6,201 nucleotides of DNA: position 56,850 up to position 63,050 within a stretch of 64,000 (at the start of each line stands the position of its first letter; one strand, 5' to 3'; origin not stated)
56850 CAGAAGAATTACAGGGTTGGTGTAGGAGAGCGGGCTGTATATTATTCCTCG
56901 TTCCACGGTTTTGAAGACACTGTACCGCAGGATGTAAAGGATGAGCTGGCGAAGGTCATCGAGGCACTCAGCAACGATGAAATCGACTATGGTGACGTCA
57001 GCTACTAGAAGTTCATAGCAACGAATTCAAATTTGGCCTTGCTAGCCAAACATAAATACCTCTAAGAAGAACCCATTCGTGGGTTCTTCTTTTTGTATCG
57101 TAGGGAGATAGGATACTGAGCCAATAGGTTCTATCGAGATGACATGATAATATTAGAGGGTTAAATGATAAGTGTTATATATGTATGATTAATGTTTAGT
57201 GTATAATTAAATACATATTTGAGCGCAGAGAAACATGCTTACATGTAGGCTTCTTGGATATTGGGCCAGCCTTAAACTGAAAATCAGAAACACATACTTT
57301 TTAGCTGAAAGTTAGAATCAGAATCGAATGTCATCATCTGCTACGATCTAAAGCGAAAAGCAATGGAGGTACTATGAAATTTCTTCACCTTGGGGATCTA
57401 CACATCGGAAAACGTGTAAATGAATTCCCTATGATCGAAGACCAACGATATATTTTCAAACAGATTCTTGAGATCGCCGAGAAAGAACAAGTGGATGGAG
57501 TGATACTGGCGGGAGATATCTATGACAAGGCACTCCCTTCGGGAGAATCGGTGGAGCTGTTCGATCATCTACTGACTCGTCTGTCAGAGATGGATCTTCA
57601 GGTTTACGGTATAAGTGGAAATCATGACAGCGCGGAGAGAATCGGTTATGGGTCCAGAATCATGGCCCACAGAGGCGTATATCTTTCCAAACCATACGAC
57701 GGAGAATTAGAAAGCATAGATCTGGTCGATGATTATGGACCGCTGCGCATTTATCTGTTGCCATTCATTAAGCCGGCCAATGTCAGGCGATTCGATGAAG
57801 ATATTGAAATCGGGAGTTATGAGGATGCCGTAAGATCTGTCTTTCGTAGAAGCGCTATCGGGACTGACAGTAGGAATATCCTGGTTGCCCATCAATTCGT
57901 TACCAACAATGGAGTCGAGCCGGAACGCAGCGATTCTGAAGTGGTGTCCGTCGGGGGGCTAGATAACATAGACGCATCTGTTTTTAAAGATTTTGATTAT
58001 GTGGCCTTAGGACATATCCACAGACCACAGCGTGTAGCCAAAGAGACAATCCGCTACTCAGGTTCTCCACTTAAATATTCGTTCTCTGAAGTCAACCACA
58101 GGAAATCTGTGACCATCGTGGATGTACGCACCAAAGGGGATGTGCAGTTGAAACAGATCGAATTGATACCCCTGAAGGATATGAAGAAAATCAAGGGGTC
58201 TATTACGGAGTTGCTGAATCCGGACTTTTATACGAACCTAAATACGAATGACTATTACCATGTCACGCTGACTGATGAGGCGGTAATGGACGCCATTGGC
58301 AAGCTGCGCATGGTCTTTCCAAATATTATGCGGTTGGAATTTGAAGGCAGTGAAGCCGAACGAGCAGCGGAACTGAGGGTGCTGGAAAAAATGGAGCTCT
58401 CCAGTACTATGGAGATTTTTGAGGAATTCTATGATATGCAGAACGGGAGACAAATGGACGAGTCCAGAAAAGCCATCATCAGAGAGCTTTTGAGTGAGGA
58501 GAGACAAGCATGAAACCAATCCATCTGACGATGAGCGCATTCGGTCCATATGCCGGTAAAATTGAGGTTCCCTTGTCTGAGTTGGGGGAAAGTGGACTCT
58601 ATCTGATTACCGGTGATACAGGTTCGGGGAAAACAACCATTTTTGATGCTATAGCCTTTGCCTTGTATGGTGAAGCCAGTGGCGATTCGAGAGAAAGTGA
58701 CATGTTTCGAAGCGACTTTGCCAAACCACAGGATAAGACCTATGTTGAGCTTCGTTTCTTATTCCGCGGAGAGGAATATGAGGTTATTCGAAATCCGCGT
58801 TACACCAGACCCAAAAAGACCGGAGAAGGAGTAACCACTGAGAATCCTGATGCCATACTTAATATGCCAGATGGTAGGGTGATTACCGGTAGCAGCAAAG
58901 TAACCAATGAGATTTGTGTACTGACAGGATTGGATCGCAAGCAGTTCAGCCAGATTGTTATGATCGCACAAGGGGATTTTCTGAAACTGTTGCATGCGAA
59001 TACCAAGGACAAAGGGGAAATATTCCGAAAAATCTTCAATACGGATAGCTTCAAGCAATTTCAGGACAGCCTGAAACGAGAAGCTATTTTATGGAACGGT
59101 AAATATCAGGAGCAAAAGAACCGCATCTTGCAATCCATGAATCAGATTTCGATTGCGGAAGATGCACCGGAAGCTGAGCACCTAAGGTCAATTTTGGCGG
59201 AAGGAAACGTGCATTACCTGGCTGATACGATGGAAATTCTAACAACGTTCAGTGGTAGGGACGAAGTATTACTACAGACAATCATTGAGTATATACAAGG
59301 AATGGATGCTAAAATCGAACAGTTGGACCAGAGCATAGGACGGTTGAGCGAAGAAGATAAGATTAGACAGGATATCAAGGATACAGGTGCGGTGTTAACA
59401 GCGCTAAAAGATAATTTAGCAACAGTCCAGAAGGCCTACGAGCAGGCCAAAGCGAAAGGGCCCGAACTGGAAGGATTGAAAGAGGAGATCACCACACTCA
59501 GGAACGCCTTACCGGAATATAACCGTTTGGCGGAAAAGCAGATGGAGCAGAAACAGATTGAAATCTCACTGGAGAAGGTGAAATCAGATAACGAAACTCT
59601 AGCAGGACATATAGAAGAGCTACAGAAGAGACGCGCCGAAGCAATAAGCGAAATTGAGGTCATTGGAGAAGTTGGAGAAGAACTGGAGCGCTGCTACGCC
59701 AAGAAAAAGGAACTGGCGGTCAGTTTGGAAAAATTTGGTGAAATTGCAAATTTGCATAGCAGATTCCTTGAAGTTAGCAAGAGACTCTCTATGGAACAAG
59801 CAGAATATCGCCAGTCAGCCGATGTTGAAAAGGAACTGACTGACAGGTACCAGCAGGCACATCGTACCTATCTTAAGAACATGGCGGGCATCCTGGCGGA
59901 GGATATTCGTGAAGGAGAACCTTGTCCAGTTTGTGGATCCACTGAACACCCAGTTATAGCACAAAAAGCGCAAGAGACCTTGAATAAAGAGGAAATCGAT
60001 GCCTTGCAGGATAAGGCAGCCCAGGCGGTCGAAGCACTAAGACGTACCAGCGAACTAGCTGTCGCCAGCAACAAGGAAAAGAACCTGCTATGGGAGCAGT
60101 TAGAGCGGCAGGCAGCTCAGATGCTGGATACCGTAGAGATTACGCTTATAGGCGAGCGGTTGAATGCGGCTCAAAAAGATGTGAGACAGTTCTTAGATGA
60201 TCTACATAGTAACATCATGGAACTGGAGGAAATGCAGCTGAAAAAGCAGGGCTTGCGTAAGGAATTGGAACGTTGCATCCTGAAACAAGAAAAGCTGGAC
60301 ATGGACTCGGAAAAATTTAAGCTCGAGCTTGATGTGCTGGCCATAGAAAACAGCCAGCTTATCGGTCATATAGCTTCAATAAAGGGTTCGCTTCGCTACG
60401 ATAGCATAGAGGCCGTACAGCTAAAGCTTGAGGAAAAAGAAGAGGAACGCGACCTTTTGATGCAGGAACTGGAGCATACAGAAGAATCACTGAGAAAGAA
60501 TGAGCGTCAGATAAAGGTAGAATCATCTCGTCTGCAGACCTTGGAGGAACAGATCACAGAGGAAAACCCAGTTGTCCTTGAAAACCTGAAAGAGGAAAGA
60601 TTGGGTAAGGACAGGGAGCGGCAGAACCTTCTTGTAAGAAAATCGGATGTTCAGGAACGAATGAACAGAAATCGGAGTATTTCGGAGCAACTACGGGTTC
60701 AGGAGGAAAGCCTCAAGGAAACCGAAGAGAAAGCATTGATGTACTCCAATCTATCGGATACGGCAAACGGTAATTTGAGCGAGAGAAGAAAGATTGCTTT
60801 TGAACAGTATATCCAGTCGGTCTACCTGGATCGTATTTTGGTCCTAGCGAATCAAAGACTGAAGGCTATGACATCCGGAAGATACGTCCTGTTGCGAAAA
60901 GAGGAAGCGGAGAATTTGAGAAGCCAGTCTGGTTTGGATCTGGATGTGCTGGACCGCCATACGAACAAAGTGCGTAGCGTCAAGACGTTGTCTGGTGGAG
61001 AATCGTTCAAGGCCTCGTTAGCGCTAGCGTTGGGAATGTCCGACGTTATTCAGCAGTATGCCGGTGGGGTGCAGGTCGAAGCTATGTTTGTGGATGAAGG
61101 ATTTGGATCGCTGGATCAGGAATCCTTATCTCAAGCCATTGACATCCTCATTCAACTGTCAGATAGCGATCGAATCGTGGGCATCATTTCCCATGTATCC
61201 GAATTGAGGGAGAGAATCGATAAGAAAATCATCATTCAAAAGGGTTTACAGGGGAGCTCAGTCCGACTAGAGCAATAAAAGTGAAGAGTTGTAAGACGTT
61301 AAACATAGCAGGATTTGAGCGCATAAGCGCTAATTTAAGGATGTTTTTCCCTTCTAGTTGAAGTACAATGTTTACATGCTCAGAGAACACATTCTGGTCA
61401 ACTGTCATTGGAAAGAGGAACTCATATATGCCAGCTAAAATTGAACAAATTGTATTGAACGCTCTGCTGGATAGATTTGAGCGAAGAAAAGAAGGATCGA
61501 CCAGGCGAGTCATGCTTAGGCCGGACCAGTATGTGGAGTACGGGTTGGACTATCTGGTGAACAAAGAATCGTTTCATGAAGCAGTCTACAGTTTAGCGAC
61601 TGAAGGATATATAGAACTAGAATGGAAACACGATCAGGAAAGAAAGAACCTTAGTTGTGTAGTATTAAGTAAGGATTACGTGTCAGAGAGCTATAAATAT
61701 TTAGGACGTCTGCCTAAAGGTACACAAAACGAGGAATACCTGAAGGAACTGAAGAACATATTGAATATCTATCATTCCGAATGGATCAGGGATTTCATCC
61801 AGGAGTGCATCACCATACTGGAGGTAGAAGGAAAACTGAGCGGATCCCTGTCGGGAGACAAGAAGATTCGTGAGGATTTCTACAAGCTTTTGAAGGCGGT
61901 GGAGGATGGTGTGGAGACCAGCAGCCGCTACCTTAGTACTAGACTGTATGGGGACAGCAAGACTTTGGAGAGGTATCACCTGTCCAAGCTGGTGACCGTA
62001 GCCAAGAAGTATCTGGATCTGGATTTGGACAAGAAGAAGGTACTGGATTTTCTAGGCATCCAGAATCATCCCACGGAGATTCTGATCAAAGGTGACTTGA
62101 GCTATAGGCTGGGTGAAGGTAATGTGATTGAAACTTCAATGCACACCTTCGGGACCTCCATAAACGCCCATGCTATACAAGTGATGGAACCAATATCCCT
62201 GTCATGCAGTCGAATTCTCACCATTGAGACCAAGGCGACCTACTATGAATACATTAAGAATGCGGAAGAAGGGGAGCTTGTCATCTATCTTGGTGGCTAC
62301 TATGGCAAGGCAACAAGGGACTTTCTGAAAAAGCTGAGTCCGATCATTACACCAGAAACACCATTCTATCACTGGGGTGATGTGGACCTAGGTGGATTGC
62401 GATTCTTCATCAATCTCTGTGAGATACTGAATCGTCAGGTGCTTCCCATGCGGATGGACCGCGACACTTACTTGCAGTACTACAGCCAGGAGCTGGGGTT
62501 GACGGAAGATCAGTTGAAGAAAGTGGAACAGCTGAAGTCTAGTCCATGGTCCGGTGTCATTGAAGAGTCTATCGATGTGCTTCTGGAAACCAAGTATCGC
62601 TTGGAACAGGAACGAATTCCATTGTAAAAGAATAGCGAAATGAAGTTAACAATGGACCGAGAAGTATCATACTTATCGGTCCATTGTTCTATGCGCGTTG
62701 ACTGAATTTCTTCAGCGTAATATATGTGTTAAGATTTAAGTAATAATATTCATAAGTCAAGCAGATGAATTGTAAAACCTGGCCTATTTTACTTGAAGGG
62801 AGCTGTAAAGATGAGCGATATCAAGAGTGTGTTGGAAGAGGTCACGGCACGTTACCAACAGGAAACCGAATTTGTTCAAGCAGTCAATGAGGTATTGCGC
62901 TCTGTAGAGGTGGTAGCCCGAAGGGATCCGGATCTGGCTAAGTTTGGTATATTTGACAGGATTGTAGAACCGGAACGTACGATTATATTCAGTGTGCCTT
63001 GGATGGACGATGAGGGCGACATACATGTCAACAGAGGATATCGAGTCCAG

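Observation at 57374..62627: sbcD-sbcC followed by an orphan JetD-like Toprim protein: a possible Rad50/Mre11-coupled analogue of the Wadjet effector arrangement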

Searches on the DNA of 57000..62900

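Call 50: search_rna_families(source=window, start=57000, end=62900, threshold=evalue, max_evalue=1)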
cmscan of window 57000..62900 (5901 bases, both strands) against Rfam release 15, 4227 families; matches with E-value up to 1: 0.
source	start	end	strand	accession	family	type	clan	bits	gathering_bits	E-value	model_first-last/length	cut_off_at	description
